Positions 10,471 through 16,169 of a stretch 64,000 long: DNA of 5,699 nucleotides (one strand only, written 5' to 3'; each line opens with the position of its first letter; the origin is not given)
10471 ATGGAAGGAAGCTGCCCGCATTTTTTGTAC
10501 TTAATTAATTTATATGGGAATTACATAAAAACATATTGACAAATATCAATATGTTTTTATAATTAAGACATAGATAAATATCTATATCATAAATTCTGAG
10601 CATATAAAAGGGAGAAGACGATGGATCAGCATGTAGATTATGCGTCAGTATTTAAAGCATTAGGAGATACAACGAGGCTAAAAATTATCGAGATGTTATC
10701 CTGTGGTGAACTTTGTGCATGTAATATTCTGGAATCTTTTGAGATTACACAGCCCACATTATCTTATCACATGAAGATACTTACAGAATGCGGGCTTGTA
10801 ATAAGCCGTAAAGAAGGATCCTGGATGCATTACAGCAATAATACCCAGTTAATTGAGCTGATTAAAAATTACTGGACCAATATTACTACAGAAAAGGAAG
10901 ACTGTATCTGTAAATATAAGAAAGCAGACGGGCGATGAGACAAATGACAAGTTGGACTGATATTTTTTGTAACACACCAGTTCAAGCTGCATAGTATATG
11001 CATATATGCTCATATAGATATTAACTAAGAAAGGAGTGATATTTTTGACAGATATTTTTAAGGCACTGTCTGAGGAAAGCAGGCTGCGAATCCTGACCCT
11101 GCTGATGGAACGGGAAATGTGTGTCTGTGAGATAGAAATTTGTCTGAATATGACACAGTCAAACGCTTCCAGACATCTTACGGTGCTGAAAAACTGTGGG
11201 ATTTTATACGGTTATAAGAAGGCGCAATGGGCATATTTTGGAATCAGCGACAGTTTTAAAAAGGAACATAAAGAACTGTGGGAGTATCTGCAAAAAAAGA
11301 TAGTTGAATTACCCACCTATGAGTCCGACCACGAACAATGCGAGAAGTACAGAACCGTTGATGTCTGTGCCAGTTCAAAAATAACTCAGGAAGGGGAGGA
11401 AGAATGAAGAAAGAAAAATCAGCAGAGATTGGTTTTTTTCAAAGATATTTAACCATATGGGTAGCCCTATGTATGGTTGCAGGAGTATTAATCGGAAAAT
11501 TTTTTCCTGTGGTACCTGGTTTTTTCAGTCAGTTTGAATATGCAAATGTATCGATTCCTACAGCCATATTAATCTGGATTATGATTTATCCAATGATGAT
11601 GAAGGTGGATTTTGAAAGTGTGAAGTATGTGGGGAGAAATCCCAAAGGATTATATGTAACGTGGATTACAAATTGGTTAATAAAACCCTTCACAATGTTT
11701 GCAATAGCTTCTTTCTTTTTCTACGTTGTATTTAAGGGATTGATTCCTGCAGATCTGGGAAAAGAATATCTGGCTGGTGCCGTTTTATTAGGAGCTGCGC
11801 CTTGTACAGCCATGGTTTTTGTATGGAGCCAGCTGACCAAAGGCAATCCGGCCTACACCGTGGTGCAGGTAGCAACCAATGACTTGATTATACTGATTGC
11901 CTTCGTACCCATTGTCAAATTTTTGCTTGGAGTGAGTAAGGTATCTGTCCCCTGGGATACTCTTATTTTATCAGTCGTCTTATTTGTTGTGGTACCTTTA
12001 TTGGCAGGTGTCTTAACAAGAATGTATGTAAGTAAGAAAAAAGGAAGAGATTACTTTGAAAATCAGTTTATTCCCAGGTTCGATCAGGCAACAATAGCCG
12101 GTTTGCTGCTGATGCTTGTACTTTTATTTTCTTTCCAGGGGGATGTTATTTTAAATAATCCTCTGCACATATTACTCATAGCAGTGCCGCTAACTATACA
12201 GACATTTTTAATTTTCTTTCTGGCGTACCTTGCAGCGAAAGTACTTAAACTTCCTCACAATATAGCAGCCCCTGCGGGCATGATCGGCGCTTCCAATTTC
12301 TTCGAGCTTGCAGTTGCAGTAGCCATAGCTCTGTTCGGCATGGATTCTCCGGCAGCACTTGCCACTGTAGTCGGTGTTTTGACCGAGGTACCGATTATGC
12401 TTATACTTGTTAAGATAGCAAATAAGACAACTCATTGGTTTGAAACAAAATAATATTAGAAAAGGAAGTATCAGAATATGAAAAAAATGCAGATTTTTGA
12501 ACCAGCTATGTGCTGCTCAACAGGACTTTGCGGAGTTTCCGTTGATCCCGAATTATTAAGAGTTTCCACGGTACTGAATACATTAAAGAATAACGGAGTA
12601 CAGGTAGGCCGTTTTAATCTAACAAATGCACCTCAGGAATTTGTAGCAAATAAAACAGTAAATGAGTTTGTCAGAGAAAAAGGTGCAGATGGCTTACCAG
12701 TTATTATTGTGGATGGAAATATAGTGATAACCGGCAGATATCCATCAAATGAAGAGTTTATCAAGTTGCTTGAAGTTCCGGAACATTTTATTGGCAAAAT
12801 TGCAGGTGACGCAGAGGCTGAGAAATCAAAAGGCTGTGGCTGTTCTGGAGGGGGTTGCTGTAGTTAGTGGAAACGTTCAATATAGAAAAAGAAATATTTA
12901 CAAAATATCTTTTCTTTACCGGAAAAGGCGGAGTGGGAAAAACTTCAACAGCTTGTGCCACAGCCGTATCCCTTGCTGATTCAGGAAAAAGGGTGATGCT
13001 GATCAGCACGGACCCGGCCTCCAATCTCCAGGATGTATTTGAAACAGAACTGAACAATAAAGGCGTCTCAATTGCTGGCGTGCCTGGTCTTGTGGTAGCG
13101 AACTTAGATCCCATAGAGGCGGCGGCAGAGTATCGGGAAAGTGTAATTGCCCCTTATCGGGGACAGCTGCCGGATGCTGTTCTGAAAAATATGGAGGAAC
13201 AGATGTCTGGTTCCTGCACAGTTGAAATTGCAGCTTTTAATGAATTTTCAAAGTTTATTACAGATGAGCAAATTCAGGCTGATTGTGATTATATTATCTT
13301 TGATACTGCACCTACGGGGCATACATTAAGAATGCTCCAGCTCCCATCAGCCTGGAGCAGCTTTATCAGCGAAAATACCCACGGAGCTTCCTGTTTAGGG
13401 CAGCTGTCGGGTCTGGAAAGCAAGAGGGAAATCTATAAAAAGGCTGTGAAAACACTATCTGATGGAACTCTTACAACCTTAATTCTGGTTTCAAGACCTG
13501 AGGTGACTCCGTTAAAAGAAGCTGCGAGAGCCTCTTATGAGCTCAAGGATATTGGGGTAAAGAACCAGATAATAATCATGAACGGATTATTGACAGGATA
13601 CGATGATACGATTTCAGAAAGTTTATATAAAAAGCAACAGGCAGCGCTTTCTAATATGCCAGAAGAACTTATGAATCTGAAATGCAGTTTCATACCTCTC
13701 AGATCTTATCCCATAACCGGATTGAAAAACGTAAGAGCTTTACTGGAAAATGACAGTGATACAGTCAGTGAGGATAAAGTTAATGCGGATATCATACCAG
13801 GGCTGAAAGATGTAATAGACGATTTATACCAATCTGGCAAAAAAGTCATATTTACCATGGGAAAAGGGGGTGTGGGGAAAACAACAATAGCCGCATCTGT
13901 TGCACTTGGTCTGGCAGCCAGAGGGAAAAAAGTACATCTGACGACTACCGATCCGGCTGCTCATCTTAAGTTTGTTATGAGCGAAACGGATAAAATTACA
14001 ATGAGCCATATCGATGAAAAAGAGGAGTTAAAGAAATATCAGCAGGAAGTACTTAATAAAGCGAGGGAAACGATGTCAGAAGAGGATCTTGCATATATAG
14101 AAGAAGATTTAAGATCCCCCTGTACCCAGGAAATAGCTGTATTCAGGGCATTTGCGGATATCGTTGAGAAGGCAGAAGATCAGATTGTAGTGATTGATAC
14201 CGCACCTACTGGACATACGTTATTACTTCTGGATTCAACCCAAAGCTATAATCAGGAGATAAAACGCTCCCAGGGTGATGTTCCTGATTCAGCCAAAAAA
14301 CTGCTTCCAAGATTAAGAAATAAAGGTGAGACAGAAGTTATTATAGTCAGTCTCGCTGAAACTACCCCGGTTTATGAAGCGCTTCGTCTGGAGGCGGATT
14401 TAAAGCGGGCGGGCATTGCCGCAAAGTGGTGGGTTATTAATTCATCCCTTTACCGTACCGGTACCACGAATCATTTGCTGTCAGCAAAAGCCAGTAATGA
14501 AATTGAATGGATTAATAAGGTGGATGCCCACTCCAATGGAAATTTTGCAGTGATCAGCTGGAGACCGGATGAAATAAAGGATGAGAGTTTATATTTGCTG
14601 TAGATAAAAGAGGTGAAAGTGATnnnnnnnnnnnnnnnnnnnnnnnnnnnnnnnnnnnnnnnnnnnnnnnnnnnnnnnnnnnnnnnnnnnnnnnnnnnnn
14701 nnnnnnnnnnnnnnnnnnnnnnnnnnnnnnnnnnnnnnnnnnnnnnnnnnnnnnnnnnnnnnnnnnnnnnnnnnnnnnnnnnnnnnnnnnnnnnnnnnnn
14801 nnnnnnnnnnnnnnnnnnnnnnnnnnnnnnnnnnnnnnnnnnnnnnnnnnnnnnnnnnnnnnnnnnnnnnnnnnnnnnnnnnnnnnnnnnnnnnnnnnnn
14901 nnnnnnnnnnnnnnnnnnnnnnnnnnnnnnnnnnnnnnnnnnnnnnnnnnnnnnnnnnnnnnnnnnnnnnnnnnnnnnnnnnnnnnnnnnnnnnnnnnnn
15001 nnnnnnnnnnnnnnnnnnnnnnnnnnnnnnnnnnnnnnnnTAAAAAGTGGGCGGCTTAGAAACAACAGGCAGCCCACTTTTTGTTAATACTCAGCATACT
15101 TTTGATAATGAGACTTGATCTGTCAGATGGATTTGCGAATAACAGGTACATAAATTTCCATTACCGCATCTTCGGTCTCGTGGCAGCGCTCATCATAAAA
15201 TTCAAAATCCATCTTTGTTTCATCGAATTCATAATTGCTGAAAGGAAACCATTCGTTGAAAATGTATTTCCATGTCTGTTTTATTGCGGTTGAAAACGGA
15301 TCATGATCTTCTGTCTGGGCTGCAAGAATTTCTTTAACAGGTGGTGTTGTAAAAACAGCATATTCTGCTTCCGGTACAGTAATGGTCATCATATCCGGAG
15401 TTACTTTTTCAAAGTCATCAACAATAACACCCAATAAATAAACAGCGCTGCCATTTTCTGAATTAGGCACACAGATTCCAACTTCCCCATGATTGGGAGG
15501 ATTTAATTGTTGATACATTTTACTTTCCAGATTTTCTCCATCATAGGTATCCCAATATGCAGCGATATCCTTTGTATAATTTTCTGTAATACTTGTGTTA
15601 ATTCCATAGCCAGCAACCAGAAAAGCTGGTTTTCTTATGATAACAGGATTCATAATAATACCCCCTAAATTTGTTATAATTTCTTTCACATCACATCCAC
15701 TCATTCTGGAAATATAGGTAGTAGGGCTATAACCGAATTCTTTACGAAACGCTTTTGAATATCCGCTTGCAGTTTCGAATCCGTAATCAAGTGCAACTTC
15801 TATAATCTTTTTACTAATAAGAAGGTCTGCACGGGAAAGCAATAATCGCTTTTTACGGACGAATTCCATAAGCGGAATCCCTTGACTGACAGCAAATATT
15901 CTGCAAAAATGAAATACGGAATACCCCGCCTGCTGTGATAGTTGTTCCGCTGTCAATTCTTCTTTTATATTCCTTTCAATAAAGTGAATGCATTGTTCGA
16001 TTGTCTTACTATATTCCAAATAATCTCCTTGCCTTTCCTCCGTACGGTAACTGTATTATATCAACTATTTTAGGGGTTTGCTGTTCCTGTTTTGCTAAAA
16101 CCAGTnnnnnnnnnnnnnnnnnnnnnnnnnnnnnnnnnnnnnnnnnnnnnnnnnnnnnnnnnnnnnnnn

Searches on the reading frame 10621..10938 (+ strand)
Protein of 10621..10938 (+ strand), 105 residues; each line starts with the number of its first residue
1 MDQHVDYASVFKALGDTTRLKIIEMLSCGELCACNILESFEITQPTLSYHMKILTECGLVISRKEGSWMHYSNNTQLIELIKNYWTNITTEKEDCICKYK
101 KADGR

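Call 3: search_protein_families(library=pfam, proteins=[window:10621-10938:+])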
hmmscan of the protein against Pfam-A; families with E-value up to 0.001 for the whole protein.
window:10621-10938:+ (105 aa): 2 families
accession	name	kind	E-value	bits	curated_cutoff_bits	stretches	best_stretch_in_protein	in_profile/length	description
PF01022.26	HTH_5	-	3.7e-15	56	22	1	16-61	1-46/47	Bacterial regulatory protein, arsR family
PF12840.13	HTH_20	-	5.2e-07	30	27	1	14-61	1-49/51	Helix-turn-helix domain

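Call 4: search_protein_families(library=ncbifam, proteins=[window:10621-10938:+])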
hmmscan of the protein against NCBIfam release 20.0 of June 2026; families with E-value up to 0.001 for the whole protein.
window:10621-10938:+ (105 aa): 8 families
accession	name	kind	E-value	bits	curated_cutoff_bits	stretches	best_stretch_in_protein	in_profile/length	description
NF033788.1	HTH_metalloreg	subfamily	2.1e-26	91.5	55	1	8-77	2-72/77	metalloregulator ArsR/SmtB family transcription factor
NF033789.1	repress_SdpR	subfamily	9.9e-20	70.2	100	1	10-81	1-72/79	autorepressor SdpR family transcription factor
NF007528.0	PRK10141.1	subfamily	4.5e-18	65.2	97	1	9-75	8-75/117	metalloregulator ArsR/SmtB family transcription factor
NF045707.1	Dbac_1936_reg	equivalog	6.1e-11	42.2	115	1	4-83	4-84/99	ArsR/SmtB-type metalloregulator TsoR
NF041413.1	ArsR_Rv2640c_fam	equivalog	2.2e-09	37.7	155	1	4-79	29-107/118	Rv2640c family ArsR-like transcriptional regulator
NF040642.1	sulf_sens_BigR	equivalog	7.1e-09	35.6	155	1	5-74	8-77/95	sulfite-sensing transcriptional repressor BigR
NF047906.1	CdPbTransRegCmtR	equivalog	4.2e-08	33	150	1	10-73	14-77/104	Cd(II)/Pb(II)-sensing metalloregulatory transcriptional regulator CmtR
NF053755.1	MsvR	equivalog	1.1e-05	25.3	220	1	11-64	7-60/236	transcriptional factor MsvR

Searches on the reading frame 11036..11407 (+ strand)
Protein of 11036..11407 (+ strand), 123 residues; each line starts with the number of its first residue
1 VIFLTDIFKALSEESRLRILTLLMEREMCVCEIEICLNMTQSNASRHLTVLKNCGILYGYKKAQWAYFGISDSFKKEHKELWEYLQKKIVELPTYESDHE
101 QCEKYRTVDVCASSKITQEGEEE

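Call 3: search_protein_families(library=pfam, proteins=[window:11036-11407:+])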
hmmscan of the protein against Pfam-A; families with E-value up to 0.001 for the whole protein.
window:11036-11407:+ (123 aa): 2 families
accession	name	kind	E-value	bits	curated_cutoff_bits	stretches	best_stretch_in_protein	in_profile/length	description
PF01022.26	HTH_5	-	2.1e-14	53.5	22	1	14-57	2-45/47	Bacterial regulatory protein, arsR family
PF12840.13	HTH_20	-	0.0003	21.2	27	1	11-52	1-43/51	Helix-turn-helix domain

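Call 4: search_protein_families(library=ncbifam, proteins=[window:11036-11407:+])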
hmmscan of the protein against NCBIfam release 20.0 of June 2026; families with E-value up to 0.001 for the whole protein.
window:11036-11407:+ (123 aa): 9 families
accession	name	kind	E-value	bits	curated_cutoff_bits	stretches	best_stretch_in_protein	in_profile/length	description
NF033788.1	HTH_metalloreg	subfamily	1.3e-23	82.6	55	1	5-73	2-71/77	metalloregulator ArsR/SmtB family transcription factor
NF007528.0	PRK10141.1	subfamily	1.5e-14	53.8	97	1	6-73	8-76/117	metalloregulator ArsR/SmtB family transcription factor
NF033789.1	repress_SdpR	subfamily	1.4e-12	47.3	100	1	7-72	1-66/79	autorepressor SdpR family transcription factor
NF047906.1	CdPbTransRegCmtR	equivalog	1.1e-08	34.9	150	1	7-73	14-80/104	Cd(II)/Pb(II)-sensing metalloregulatory transcriptional regulator CmtR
NF040642.1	sulf_sens_BigR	equivalog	1.7e-08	34.4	155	1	6-72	12-78/95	sulfite-sensing transcriptional repressor BigR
NF045707.1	Dbac_1936_reg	equivalog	1.7e-06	28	115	1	7-73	10-76/99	ArsR/SmtB-type metalloregulator TsoR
NF041413.1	ArsR_Rv2640c_fam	equivalog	3.9e-06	27.2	155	1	8-68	36-99/118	Rv2640c family ArsR-like transcriptional regulator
NF053602.1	Phr_regulator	exception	0.00032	20.3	320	1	8-57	6-55/191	heat shock transcription regulator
NF053755.1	MsvR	equivalog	0.0009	19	220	0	8-58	7-57/236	transcriptional factor MsvR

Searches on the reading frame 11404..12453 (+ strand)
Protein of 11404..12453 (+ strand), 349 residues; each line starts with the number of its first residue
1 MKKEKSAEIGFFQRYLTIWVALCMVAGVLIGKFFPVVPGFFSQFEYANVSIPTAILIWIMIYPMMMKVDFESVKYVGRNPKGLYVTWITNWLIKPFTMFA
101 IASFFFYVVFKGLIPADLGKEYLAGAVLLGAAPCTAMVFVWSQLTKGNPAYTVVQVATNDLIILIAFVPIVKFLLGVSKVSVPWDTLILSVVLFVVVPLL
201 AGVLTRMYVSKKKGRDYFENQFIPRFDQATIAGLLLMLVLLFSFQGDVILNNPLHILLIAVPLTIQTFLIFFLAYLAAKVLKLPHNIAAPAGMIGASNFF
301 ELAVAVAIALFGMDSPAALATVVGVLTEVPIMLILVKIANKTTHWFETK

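Call 43: search_protein_families(library=pfam, max_evalue=0.00001, proteins=[window:11404-12453:+])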
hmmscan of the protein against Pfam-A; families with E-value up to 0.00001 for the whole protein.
window:11404-12453:+ (349 aa): 2 families
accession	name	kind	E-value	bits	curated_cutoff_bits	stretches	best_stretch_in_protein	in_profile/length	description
PF01758.21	SBF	-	4.3e-42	144.4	24.3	1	54-251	1-190/191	Sodium Bile acid symporter family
PF13593.11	SBF_like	-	1.6e-08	34.7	25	1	19-326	2-295/313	SBF-like CPA transporter family (DUF4137)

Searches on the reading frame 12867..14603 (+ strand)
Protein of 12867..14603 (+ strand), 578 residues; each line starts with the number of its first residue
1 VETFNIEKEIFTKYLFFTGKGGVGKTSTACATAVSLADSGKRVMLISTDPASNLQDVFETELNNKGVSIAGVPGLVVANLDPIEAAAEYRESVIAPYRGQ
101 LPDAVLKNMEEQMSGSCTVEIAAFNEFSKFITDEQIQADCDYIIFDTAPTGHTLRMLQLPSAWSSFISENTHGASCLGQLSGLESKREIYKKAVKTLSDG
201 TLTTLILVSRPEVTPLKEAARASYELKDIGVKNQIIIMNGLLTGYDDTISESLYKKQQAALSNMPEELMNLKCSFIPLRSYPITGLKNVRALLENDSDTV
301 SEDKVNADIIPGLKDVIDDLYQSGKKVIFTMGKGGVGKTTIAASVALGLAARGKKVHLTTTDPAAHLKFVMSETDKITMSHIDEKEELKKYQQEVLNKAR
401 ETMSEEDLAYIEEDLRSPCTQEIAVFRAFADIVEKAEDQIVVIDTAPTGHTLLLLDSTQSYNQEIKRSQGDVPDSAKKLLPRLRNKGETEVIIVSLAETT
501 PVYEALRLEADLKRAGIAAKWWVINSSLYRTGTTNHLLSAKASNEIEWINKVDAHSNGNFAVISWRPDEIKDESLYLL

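Call 43: search_protein_families(library=pfam, max_evalue=0.00001, proteins=[window:12867-14603:+])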
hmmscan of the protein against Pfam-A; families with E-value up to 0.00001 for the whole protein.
window:12867-14603:+ (578 aa): 15 families
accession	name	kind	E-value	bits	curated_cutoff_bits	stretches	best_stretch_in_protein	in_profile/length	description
PF02374.21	ArsA_ATPase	-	4.1e-96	322.2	24.3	2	12-292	1-299/305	Anion-transporting ATPase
PF13614.12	AAA_31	-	2.5e-26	93.1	27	2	18-175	8-153/177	AAA domain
PF01656.29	CbiA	-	2.3e-19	70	25.4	2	17-85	4-54/125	CobQ/CobB/MinD/ParA nucleotide binding domain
PF10609.15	ParA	-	1.4e-13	51.3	27.1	1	326-362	5-41/246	NUBPL iron-transfer P-loop NTPase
PF00142.24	Fer4_NifH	-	4.4e-13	49.8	25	1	17-54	5-42/271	4Fe-4S iron sulfur cluster binding proteins, NifH/frxC family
PF20720.3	nSTAND3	-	7.4e-09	35.9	27.2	0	325-372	17-63/155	Novel STAND NTPase 3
PF13481.12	AAA_25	-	1.1e-08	35.3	27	0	300-362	10-66/195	AAA domain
PF02562.22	PhoH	-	1.3e-08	35.1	27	0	324-411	18-99/205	PhoH-like protein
PF03308.22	MeaB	-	2.2e-08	33.9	23.1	0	15-54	36-75/273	Methylmalonyl Co-A mutase-associated GTPase MeaB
PF06564.18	CBP_BcsQ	-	8.2e-07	29.2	21.3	0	20-72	10-63/234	Cellulose biosynthesis protein BcsQ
PF09140.17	MipZ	-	1e-06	28.7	20.7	0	327-414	3-81/262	ATPase MipZ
PF01695.23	IstB_IS21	-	2.1e-06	27.8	24.1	0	325-362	92-129/238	IstB-like ATP binding protein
PF25199.1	nSTAND_NTPase5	-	5.1e-06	26.8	34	0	318-364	34-81/145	Novel STAND NTPase 5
PF00448.28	SRP54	-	5.8e-06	26.5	22.7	0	326-363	2-39/196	SRP54-type protein, GTPase domain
PF13604.12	AAA_30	-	7.2e-06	26.3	27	0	315-382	8-73/191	AAA domain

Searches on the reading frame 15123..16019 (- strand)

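Call 43: search_protein_families(library=pfam, max_evalue=0.00001, proteins=[window:15123-16019:-])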
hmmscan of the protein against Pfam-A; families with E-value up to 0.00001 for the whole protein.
window:15123-16019:- (298 aa): 4 families
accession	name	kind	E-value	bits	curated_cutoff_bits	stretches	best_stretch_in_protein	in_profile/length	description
PF14526.11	Cass2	-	3.8e-21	76.3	27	1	127-293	2-150/150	Integron-associated effector binding protein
PF06445.20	GyrI-like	-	1e-17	65.3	26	1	123-293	1-154/155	GyrI-like small molecule binding domain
PF12833.13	HTH_18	-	2.7e-15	56.9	33.6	1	27-103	1-78/80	Helix-turn-helix domain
PF00165.29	HTH_AraC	-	1.1e-09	38.7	26.6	0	14-42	1-29/42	Bacterial regulatory helix-turn-helix proteins, AraC family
